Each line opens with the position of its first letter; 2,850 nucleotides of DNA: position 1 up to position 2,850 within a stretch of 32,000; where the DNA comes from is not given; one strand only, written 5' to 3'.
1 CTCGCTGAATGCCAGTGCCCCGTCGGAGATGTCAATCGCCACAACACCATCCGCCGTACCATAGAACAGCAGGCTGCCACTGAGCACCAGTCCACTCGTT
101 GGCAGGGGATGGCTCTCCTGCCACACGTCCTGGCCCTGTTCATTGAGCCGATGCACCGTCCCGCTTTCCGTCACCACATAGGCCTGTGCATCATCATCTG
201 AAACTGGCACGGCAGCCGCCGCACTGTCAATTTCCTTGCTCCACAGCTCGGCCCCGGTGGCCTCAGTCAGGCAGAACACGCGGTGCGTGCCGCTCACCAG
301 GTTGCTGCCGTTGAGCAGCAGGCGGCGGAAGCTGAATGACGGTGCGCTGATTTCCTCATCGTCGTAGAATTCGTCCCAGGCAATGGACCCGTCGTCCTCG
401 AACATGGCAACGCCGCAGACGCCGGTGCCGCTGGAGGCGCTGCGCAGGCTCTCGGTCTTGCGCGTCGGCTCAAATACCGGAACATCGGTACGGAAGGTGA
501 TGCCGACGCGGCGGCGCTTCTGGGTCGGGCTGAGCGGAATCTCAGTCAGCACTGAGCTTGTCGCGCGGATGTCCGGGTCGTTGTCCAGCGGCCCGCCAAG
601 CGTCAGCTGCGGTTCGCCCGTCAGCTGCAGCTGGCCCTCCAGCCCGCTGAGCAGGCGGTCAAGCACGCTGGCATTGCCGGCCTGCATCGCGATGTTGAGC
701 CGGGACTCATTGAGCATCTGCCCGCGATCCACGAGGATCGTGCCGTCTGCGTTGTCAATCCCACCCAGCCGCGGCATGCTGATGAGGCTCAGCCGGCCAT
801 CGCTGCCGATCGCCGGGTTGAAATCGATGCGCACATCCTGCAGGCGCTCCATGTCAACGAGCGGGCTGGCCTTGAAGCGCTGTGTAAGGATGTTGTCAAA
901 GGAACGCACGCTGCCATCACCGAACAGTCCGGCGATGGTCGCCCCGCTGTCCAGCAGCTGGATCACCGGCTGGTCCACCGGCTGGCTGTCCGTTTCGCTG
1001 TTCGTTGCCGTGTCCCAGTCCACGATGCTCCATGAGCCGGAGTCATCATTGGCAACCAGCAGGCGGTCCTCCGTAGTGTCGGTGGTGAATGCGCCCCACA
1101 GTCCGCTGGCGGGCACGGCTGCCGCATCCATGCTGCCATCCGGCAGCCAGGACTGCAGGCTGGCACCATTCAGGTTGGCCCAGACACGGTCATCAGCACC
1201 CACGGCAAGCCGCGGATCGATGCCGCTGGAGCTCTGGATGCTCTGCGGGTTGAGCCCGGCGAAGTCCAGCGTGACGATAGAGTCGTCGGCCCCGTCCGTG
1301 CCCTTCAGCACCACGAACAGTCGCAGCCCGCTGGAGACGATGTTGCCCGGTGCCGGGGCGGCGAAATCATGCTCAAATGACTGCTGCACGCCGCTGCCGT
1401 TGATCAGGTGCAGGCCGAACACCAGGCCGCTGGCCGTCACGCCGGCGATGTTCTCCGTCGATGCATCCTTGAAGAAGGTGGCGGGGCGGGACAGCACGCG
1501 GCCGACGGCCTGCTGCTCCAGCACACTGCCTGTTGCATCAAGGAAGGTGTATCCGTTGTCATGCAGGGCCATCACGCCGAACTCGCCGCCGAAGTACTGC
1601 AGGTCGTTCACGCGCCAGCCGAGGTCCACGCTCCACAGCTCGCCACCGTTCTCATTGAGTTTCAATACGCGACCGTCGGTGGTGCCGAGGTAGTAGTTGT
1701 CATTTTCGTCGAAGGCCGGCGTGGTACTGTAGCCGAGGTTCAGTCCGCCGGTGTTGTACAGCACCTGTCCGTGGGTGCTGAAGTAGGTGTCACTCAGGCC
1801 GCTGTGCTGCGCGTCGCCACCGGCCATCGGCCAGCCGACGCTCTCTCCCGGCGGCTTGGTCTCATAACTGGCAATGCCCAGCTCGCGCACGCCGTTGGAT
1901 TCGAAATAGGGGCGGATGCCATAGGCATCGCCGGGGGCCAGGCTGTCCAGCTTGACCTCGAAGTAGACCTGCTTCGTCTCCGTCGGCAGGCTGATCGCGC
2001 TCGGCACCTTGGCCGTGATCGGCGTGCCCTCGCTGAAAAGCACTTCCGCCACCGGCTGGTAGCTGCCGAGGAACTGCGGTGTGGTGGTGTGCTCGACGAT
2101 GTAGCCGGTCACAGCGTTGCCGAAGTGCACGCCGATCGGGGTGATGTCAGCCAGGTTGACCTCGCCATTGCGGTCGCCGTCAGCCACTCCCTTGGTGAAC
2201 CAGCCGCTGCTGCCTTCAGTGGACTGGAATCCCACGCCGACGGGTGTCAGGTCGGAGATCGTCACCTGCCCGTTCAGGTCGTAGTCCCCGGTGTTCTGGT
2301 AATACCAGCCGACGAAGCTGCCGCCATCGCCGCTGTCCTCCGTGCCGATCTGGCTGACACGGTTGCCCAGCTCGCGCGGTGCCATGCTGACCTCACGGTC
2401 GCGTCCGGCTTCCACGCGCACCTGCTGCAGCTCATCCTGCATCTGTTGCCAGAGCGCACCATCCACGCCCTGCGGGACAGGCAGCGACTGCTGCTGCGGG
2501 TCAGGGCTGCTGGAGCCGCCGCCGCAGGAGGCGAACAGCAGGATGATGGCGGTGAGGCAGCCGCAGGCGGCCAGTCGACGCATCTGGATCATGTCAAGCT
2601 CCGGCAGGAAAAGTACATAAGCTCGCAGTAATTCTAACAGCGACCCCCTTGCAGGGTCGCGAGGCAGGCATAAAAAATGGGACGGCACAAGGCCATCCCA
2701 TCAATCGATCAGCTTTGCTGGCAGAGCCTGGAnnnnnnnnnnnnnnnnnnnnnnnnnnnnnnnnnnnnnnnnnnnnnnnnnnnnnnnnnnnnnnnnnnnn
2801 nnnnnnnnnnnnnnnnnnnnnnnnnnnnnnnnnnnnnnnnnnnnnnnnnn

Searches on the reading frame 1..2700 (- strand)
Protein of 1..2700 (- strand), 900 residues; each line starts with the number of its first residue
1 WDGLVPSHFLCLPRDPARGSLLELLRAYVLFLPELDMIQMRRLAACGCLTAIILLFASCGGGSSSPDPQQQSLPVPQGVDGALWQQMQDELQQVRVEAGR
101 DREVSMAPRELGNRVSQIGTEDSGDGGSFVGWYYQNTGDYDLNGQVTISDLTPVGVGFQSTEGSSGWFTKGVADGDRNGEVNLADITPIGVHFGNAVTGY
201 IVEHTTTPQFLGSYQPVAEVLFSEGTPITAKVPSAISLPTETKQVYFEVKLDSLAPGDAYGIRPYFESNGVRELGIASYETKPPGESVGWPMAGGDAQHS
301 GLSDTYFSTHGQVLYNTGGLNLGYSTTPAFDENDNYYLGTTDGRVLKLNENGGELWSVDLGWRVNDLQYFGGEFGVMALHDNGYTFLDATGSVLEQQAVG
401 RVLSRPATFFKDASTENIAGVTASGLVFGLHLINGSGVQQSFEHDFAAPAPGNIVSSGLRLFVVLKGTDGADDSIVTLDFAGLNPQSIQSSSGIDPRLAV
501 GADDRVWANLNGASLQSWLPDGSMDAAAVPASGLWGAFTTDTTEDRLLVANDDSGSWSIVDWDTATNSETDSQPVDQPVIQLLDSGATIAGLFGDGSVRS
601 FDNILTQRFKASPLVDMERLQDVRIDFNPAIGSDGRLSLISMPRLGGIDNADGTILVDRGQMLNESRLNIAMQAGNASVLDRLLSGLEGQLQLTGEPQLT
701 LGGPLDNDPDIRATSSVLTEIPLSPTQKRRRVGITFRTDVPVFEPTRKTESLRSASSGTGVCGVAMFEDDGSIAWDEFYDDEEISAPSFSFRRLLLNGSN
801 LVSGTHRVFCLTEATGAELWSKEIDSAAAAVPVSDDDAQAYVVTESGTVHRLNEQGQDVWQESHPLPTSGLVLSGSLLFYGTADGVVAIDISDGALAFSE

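Call 14: search_protein_families(library=pfam, proteins=[window:1-2700:-], max_evalue=0.00001)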
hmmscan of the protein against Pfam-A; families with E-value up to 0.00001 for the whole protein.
window:1-2700:- (900 aa): 2 families
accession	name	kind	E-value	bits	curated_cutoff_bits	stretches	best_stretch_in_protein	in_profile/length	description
PF13360.13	PQQ_2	-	9.4e-14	52.1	27.6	1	768-896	9-140/233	Outer membrane protein assembly factor BamB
PF13570.13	Beta-prop_ACSF4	-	6.6e-08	32.8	133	0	327-436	180-293/329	Beta-alanine-activating enzyme, beta-propeller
